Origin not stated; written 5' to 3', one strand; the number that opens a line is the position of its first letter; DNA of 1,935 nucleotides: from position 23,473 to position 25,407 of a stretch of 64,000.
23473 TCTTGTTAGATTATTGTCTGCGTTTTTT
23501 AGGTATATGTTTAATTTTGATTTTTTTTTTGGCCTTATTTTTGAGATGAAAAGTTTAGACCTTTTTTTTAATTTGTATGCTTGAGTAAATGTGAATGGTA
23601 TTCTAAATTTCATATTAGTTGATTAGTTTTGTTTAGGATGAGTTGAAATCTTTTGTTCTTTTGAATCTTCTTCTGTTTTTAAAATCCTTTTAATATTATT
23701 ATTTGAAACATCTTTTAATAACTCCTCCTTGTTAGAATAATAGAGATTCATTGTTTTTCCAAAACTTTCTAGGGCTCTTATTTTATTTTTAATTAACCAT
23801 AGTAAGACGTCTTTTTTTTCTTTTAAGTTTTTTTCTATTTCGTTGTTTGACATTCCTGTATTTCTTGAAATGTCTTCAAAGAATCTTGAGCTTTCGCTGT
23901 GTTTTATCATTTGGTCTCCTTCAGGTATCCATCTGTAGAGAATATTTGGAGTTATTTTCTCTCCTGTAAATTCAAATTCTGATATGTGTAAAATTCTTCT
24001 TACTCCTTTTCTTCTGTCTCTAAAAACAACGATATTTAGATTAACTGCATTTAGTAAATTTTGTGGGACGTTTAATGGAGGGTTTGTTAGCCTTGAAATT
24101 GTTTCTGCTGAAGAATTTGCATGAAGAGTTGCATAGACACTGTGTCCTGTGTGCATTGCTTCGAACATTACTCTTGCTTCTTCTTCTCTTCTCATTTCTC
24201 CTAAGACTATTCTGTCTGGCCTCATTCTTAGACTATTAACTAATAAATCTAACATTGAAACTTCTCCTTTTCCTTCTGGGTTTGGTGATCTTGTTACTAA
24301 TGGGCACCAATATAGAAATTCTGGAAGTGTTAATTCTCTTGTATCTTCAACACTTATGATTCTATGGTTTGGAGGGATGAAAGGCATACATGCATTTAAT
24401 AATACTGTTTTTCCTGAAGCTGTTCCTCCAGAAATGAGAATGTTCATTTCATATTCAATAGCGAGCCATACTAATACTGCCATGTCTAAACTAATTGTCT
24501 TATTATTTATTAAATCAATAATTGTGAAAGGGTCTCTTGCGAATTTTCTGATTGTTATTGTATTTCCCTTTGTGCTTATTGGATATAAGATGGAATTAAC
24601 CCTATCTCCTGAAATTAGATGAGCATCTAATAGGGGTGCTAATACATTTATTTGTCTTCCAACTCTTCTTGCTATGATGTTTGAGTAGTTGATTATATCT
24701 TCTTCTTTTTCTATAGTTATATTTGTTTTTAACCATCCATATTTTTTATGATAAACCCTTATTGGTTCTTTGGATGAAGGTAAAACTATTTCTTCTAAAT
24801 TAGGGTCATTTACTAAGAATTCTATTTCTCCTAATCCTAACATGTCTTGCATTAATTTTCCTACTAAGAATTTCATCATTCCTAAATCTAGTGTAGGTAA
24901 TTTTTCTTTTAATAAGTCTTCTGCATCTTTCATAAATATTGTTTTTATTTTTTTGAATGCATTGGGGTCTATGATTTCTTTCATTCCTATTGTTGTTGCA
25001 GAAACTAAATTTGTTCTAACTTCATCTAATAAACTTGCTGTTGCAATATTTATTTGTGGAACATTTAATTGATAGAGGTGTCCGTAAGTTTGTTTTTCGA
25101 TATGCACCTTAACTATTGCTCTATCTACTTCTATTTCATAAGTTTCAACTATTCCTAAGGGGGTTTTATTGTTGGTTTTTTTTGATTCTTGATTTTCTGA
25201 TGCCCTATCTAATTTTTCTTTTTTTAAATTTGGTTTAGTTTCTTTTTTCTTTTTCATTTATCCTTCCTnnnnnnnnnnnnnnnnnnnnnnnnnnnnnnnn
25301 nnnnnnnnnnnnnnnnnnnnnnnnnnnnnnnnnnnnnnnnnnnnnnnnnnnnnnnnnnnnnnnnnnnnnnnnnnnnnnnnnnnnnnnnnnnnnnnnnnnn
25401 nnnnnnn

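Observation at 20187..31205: Complete-looking Epd/Tad-like type IV pilus locus with six pilin-like genes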

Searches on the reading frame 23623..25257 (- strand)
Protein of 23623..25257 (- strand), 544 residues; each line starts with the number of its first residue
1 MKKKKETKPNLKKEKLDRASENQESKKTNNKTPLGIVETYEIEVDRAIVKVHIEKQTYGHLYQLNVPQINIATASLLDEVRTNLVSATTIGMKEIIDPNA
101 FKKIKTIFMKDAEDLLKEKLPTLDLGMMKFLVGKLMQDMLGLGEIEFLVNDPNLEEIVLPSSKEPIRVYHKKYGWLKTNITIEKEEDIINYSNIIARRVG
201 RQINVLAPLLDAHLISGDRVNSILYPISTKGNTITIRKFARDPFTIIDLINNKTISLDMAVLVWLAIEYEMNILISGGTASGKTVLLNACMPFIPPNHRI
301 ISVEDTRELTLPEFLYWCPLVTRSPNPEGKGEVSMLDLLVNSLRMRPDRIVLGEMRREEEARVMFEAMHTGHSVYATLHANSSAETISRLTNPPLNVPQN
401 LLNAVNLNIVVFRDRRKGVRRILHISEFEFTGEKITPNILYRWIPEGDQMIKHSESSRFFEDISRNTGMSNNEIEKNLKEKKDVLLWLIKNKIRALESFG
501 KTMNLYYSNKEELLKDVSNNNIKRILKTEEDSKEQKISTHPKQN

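Call 3: search_protein_families(library=pfam, proteins=[window:23623-25257:-], max_evalue=0.1)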
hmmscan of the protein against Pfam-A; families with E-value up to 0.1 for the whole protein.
window:23623-25257:- (544 aa): 3 families
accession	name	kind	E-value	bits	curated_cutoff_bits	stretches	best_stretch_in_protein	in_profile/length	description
PF00437.27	T2SSE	-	3.2e-36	125.2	24.9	1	226-404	100-267/370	Type II/IV secretion system protein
PF23989.1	PilB3_C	-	0.00061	20.3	27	1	456-519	9-72/83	PilB3-like, C-terminal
PF13555.12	AAA_29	-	0.061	13.5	27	0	270-299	22-51/61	P-loop containing region of AAA domain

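Call 4: search_protein_families(library=ncbifam, proteins=[window:23623-25257:-], max_evalue=0.1)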
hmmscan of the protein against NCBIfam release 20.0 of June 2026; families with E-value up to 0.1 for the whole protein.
window:23623-25257:- (544 aa): 20 families
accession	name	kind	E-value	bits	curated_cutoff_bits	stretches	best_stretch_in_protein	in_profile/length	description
NF058587.1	archaellum_moto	equivalog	3.2e-84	283.6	550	1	93-501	112-512/527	archaellum flagellar ATPase motor FlaI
TIGR03819.1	heli_sec_ATPase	hypoth_equivalog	1.4e-53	182.3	373.15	1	131-391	41-298/340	TadA family conjugal transfer-associated ATPase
NF053672.1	bindosome_BasE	exception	1.2e-42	146.4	1000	1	142-509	138-510/512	bindosome assembly system ATPase subunit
TIGR02788.1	VirB11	equivalog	5.4e-39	134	249.95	2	263-392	137-264/308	P-type DNA transfer ATPase VirB11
TIGR02782.1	TrbB_P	equivalog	1e-33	116.9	304.55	1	136-427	6-292/303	P-type conjugative transfer ATPase TrbB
NF010475.0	PRK13900.1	equivalog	1.1e-29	103.5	389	1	261-391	151-280/333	type IV secretion system ATPase VirB11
NF010469.0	PRK13894.1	subfamily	7.7e-28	97.8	508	1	144-425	26-304/320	conjugal transfer ATPase TrbB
NF010407.0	PRK13833.1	subfamily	2.6e-25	89.5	499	1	200-429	74-304/323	conjugal transfer protein TrbB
NF010425.0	PRK13851.1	equivalog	1.1e-19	70.5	461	1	263-387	155-277/344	type IV secretion system protein VirB11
NF041000.1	ATPase_ComGA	equivalog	1.7e-18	66.6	300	1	273-404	131-254/267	competence type IV pilus ATPase ComGA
NF007755.0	PRK10436.1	equivalog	1.3e-17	63.6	617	1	273-445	222-386/465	type II secretion system protein GspE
TIGR02538.1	type_IV_pilB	equivalog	1.3e-15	57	675.65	1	273-407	319-445/564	type IV-A pilus assembly ATPase PilB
TIGR01420.1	pilT_fam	subfamily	2.7e-15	56.4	319.1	1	271-392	123-241/343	PilT/PilU family type 4a pilus ATPase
TIGR02533.1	type_II_gspE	equivalog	6.8e-13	48.1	630.25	1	273-392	246-358/486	type II secretion system ATPase GspE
TIGR02524.1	dot_icm_DotB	equivalog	8.7e-12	44.9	463.3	1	254-391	119-257/358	Dot/Icm type IV secretion system ATPase DotB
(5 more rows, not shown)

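Call 12: find_homologous_proteins(query=window:23623-25257:-, max_evalue=1e-20)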
Query window:23623-25257:- (544 aa): 7579 proteins with E <= 1e-20 among 8000 candidates; the best 120 are listed.
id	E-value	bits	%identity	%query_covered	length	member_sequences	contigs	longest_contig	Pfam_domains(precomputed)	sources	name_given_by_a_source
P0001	0.0e+0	1199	100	100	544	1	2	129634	PF00437.27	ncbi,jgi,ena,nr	ncbi:CpaF family protein [archaeon]|jgi:archaeal flagellar protein FlaI|nr:CpaF family protein [Cand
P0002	0.0e+0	1059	88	100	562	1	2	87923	PF00437.27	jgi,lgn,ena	jgi:archaeal flagellar protein FlaI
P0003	3.9e-279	944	78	98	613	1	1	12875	PF00437.27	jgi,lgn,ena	-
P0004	4.5e-264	895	77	96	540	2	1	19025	PF00437.27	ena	-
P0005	7.4e-264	894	77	97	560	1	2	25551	PF00437.27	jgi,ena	-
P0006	4.9e-262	888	79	90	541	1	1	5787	PF00437.27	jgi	-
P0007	1.1e-259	880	77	96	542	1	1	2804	PF00437.27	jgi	-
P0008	5.1e-251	852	73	94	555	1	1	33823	PF00437.27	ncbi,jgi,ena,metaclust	metaclust:\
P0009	7.8e-249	844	76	90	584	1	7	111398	PF00437.27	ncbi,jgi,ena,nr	ncbi:CpaF family protein [archaeon]|jgi:archaeal flagellar protein FlaI|nr:CpaF family protein [arch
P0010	1.0e-248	844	75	90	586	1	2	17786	PF23989.1,PF00437.27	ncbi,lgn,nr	ncbi:MAG: ATPase, T2SS/T4P/T4SS family [Nanoarchaeota archaeon]|nr:ATPase, T2SS/T4P/T4SS family [Nan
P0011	1.1e-248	844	76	90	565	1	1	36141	PF00437.27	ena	-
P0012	2.1e-248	843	76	90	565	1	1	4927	PF00437.27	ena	-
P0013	7.6e-248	841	71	97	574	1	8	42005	PF00437.27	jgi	-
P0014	2.2e-247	840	76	91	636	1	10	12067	PF00437.27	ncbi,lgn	-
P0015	2.7e-247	839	72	96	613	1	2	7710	PF00437.27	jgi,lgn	jgi:flagellar protein FlaI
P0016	4.8e-247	838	70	95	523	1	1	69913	PF00437.27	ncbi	-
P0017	2.0e-246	836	72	96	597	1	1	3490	PF23989.1,PF00437.27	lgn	-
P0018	3.5e-246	836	72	97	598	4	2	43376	PF23989.1,PF00437.27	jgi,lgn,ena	-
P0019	1.3e-245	834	73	91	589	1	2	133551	PF00437.27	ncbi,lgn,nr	ncbi:MAG: ATPase, T2SS/T4P/T4SS family [Candidatus Nanoarchaeia archaeon]|nr:ATPase, T2SS/T4P/T4SS f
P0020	2.7e-245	833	72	95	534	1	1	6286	PF23989.1,PF00437.27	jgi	jgi:archaeal flagellar protein FlaI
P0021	5.7e-245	832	73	92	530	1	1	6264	PF23989.1,PF00437.27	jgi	jgi:archaeal flagellar protein FlaI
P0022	1.1e-244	831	73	94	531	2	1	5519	PF23989.1,PF00437.27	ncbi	-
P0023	1.3e-244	830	72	94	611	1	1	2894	PF00437.27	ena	-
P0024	1.3e-244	830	73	92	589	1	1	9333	PF23989.1,PF00437.27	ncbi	-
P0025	4.6e-244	829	74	90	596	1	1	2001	PF23989.1,PF00437.27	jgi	-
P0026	5.4e-244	828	73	90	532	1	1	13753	PF00437.27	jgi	jgi:flagellar protein FlaI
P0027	6.8e-244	828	71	96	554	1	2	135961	PF00437.27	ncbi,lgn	-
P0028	7.5e-244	828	73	90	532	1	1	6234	PF23989.1,PF00437.27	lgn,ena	-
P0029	1.1e-243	827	75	90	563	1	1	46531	PF00437.27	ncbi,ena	-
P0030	1.5e-243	827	73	93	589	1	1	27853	PF23989.1,PF00437.27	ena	-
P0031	1.6e-243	827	74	90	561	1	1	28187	PF00437.27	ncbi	-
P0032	1.6e-243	827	73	93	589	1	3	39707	PF23989.1,PF00437.27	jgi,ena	-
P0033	2.4e-243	826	76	90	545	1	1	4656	PF23989.1,PF00437.27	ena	-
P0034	2.8e-243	826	74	90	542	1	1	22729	PF00437.27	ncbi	ncbi:MAG: ATPase, T2SS/T4P/T4SS family [Candidatus Pacearchaeota archaeon]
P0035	3.7e-243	826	71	97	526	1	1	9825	PF23989.1,PF00437.27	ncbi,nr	ncbi:MAG: type II/IV secretion system ATPase subunit [Candidatus Pacearchaeota archaeon]|nr:type II/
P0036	6.2e-243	825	69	97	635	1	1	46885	PF00437.27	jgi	-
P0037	7.7e-243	825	70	97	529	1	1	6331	PF00437.27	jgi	-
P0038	9.7e-243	824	75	90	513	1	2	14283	PF00437.27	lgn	-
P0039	1.2e-242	824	72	93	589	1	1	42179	PF23989.1,PF00437.27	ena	-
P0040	2.1e-242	823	72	92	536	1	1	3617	PF00437.27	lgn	-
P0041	2.5e-242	823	72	97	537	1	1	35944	PF00437.27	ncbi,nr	ncbi:CpaF family protein [Candidatus Pacearchaeota archaeon]|nr:CpaF family protein [Candidatus Pace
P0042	2.7e-242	823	73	90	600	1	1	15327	PF00437.27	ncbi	-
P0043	4.5e-242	822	74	90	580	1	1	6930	PF23989.1,PF00437.27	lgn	-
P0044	9.5e-242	821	70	95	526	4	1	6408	PF23989.1,PF00437.27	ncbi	-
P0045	1.0e-241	821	70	97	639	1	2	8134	PF00437.27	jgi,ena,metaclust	metaclust:\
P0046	1.1e-241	821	69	97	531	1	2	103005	PF00437.27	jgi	jgi:flagellar protein FlaI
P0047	1.5e-241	820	71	93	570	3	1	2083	PF00437.27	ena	-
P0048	1.9e-241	820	74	90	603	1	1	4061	PF23989.1,PF00437.27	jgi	-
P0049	3.7e-241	819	73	90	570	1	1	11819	PF00437.27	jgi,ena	-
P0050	3.8e-241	819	69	96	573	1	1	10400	PF00437.27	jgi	-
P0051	5.3e-241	819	72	90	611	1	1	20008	PF23989.1,PF00437.27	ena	-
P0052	5.7e-241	818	72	94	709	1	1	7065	PF00437.27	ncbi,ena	-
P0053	8.2e-241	818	73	91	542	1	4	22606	PF00437.27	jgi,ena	-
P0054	9.0e-241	818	72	91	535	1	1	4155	PF00437.27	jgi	-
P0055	1.5e-240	817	72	91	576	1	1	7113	PF00437.27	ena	-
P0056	2.0e-240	817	71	95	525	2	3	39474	PF23989.1,PF00437.27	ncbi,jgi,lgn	-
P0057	2.3e-240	816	72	92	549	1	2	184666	PF00437.27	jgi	jgi:flagellar protein FlaI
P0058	2.3e-240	816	74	90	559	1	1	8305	PF23989.1,PF00437.27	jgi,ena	-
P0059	4.3e-240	816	74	90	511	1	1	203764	PF00437.27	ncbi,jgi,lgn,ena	ncbi:MAG: ATPase, T2SS/T4P/T4SS family [Candidatus Pacearchaeota archaeon]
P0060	4.9e-240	815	74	90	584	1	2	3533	PF23989.1,PF00437.27,PF27713.1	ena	-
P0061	1.1e-239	814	73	91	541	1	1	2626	PF23989.1,PF00437.27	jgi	jgi:flagellar protein FlaI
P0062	1.2e-239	814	70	97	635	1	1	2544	PF23989.1,PF00437.27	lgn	-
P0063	1.4e-239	814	74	90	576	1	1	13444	PF23989.1,PF00437.27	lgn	-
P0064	1.5e-239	814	70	95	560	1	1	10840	PF23989.1,PF00437.27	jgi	-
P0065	1.5e-239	814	74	90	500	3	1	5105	PF00437.27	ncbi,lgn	-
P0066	1.6e-239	814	70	94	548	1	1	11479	PF00437.27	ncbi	-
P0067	1.9e-239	813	70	93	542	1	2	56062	PF00437.27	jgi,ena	-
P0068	2.1e-239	813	69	95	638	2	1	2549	PF00437.27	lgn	-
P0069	3.5e-239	813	70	93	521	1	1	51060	PF00437.27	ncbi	-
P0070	7.2e-239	811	69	96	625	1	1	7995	PF23989.1,PF00437.27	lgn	-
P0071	1.5e-238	810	71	91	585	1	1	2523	PF00437.27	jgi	-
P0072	1.5e-238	810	73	90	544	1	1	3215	PF23989.1,PF00437.27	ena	-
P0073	2.1e-238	810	70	93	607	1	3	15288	PF23989.1,PF00437.27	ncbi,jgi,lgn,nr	ncbi:CpaF family protein [Candidatus Pacearchaeota archaeon]|nr:CpaF family protein [Candidatus Pace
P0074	3.2e-238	809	71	92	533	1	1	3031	PF00437.27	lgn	-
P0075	3.4e-238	809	69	95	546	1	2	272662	PF00437.27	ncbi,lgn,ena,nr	ncbi:MAG: CpaF family protein [Nanoarchaeota archaeon]|nr:CpaF family protein [Nanoarchaeota archaeo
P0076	3.6e-238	809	75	90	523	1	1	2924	PF00437.27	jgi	jgi:flagellar protein FlaI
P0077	4.1e-238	809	69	97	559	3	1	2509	PF23989.1,PF00437.27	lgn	-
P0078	6.6e-238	808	72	92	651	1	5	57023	PF23989.1,PF00437.27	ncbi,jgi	-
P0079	8.8e-238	808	69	97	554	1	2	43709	PF00437.27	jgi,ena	-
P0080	1.1e-237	808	72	90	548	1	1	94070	PF23989.1,PF00437.27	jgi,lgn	jgi:flagellar protein FlaI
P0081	2.8e-237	806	71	92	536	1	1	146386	PF00437.27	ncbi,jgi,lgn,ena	ncbi:MAG: ATPase, T2SS/T4P/T4SS family [Candidatus Pacearchaeota archaeon]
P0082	2.9e-237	806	71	93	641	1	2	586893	PF00437.27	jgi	jgi:flagellar protein FlaI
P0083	3.4e-237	806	73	91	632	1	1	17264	PF00437.27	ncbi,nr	ncbi:hypothetical protein GF386_00335 [Candidatus Pacearchaeota archaeon]|nr:hypothetical protein [C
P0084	3.5e-237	806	70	94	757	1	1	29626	PF00437.27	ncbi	-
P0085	6.0e-237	805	71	93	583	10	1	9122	PF00437.27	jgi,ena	-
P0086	8.6e-237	805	71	91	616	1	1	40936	PF00437.27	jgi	-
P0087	8.6e-237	805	72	90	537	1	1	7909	PF00437.27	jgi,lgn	-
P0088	9.6e-237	804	71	91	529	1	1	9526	PF00437.27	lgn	-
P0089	1.1e-236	804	68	96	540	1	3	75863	PF23989.1,PF00437.27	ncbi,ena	-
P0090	1.2e-236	804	68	97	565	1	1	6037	PF00437.27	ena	-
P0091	1.2e-236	804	68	97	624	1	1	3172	PF00437.27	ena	-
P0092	1.3e-236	804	69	96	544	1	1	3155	PF23989.1,PF00437.27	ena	-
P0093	1.5e-236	804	72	90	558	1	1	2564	PF23989.1,PF00437.27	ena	-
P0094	1.9e-236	803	71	91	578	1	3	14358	PF00437.27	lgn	-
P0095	2.8e-236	803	71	90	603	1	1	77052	PF00437.27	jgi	jgi:flagellar protein FlaI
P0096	3.0e-236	803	71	91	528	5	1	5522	PF00437.27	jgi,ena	-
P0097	3.0e-236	803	71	93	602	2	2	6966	PF23989.1,PF00437.27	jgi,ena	-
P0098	3.1e-236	803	72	92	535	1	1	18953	PF00437.27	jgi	jgi:archaeal flagellar protein FlaI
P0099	3.1e-236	803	71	91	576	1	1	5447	PF00437.27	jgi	jgi:archaeal flagellar protein FlaI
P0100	4.4e-236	802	70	91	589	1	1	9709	PF23989.1,PF00437.27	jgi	jgi:flagellar protein FlaI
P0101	5.4e-236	802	71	90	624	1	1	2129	PF00437.27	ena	-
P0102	8.6e-236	801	71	92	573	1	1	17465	PF00437.27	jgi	-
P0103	1.0e-235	801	72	90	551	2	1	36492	PF00437.27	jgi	jgi:archaeal flagellar protein FlaI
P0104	1.7e-235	800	69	95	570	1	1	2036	PF00437.27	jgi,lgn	-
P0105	1.9e-235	800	69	95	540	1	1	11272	PF23989.1,PF00437.27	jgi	jgi:archaeal flagellar protein FlaI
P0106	2.0e-235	800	70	94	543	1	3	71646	PF00437.27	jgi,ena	-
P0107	2.6e-235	800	69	91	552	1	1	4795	PF00437.27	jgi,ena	jgi:flagellar protein FlaI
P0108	2.7e-235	800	69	94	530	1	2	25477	PF00437.27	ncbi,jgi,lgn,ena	-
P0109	2.8e-235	800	72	90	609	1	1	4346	PF00437.27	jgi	-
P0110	3.0e-235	800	71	93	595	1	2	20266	PF23989.1,PF00437.27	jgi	jgi:flagellar protein FlaI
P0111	3.3e-235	799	69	95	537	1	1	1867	PF23989.1,PF00437.27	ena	-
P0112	3.7e-235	799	68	94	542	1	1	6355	PF00437.27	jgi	-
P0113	4.4e-235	799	69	94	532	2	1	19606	PF00437.27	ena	-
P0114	4.6e-235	799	68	96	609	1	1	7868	PF00437.27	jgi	-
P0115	5.5e-235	799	72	90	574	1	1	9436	PF00437.27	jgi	-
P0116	6.2e-235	799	69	96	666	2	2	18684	PF23989.1,PF00437.27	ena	-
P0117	7.6e-235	798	68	97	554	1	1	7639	PF00437.27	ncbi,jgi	-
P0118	7.6e-235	798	71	90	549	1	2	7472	PF00437.27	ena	-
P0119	7.6e-235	798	71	90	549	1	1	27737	PF00437.27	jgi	jgi:archaeal flagellar protein FlaI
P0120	8.7e-235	798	71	90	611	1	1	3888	PF00437.27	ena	-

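Call 13: find_related_loci(query=window:23623-25257:-, collection=genome_contigs, flank=10000)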
Query window:23623-25257:- (544 aa) in genome_contigs; peptide patterns used: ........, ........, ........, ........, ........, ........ (x = any residue, [..] = any of these).
305 stretches matched a pattern; 97 encode a relative of the query (tblastn E <= 1e-3); the best 80 are kept; 80 distinct loci.
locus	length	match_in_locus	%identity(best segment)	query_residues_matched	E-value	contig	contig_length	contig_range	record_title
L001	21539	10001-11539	73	17-529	0e+0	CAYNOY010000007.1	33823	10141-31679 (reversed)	MAG TPA_asm: Candidatus Woesearchaeota archaeon isolate SRP104257_co1_44 genome assembly, contig: NODE_515_length_33823_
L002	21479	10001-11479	73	35-527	0e+0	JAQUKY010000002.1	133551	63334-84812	MAG: Candidatus Nanoarchaeia archaeon isolate STD1_118 NODE_247_length_133551_cov_10.577685_Sandtown_D1, whole genome sh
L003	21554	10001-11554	71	4-525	0e+0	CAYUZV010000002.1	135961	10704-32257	MAG TPA_asm: Candidatus Woesearchaeota archaeon isolate SRP141376_co1_307 genome assembly, contig: NODE_269_length_13596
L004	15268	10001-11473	74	37-527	0e+0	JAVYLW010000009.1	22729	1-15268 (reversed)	MAG: Candidatus Pacearchaeota archaeon isolate DPZ-2_202101_bins_140 DPZ-2_202101_bins_140_scaffold_9, whole genome shot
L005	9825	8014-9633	69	3-543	0e+0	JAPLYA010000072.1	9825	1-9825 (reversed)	MAG: Candidatus Pacearchaeota archaeon isolate LacPavin_0920_SED4_MAG_33_8 LacPavin_0920_SED4_scaffold_1904077, whole ge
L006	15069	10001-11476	73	36-527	0e+0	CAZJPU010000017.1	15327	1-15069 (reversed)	MAG TPA_asm: Candidatus Woesearchaeota archaeon isolate binchicken_co181_604 genome assembly, contig: NODE_6701_length_1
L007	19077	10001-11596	69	10-526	0e+0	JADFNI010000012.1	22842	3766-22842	MAG: Nanoarchaeota archaeon isolate B62T1B5 B62T1B5_NODE1867, whole genome shotgun sequence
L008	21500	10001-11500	72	27-526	0e+0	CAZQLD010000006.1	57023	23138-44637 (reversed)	MAG TPA_asm: Candidatus Woesearchaeota archaeon isolate binchicken_co89_543 genome assembly, contig: NODE_642_length_570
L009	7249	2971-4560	67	3-532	0e+0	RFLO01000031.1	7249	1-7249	MAG: Candidatus Pacearchaeota archaeon isolate J156 k99_1079388, whole genome shotgun sequence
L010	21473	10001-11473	76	37-527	0e+0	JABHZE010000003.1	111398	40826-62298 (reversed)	MAG: archaeon isolate SI047_bin76 k141_768833, whole genome shotgun sequence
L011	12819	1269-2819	69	13-531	0e+0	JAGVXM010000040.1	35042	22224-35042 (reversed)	Candidatus Pacearchaeota archaeon isolate RIFCSPHIGHO2_01_FULL_33_47 rifcsphigho2_01_scaffold_3384, whole genome shotgun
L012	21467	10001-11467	74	37-525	0e+0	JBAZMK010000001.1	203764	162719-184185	MAG: Candidatus Pacearchaeota archaeon isolate SO_2017_LW4_40 scaffold_205_c1_LW137-91_2017, whole genome shotgun sequen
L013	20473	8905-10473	66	1-523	0e+0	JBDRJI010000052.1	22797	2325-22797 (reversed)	MAG: archaeon isolate MEGAHIT-group-1.64 k141_1263285, whole genome shotgun sequence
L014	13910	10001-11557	71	21-528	0e+0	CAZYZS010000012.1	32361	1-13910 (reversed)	MAG TPA_asm: Candidatus Woesearchaeota archaeon isolate binchicken_co234_229 genome assembly, contig: NODE_553_length_32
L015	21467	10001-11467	70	36-523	0e+0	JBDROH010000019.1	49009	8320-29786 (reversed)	MAG: archaeon isolate MEGAHIT-group-1.942 k141_8478060, whole genome shotgun sequence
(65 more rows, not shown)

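Call 25: search_solved_structures(query=window:23623-25257:-, max_evalue=0.00001)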
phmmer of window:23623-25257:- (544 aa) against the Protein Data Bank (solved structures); distinct sequences matched with E-value up to 0.00001: 33.
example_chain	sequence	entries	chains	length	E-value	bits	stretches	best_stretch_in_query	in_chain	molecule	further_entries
2oap_1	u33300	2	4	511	8.7e-67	228.8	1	106-512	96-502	Type II secretion system protein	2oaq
4ii7_A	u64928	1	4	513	1.8e-59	204.7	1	115-441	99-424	FlaI ATPase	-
4ihq_A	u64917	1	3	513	1.1e-58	202.1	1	115-441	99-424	FlaI ATPase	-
8rkd_E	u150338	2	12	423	4.7e-50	173.6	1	115-440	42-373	Pilus assembly ATPase CpaF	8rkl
8rjf_A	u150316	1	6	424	4.8e-50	173.6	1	115-440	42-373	Pilus assembly ATPase CpaF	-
9e24_A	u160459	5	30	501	6.4e-50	173.2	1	114-440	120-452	CpaF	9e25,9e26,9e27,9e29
6bge_A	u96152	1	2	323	7.1e-23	84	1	204-394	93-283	VirB11-like protein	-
1g6o_A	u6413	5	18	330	7.5e-23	83.9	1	204-394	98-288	CAG-ALPHA | virB11 homolog | Cag-alfa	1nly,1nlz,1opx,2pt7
2gza_A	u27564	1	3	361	1.2e-15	60.2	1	264-391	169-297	Type IV secretion system protein VirB11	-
2eyu_A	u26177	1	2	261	2.8e-11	45.7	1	273-400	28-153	twitching motility protein PilT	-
2gsz_A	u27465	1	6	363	5.8e-11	44.7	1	273-400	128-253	twitching motility protein PilT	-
2ewv_A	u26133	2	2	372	6e-11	44.6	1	273-400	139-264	twitching motility protein PilT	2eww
3jvu_A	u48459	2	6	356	7.3e-11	44.4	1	273-392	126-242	Twitching mobility protein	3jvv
5zfq_A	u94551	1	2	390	4.2e-10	41.8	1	263-399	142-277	Twitching motility pilus retraction protein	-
6geb_A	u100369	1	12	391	5.1e-10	41.6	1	269-392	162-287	DotB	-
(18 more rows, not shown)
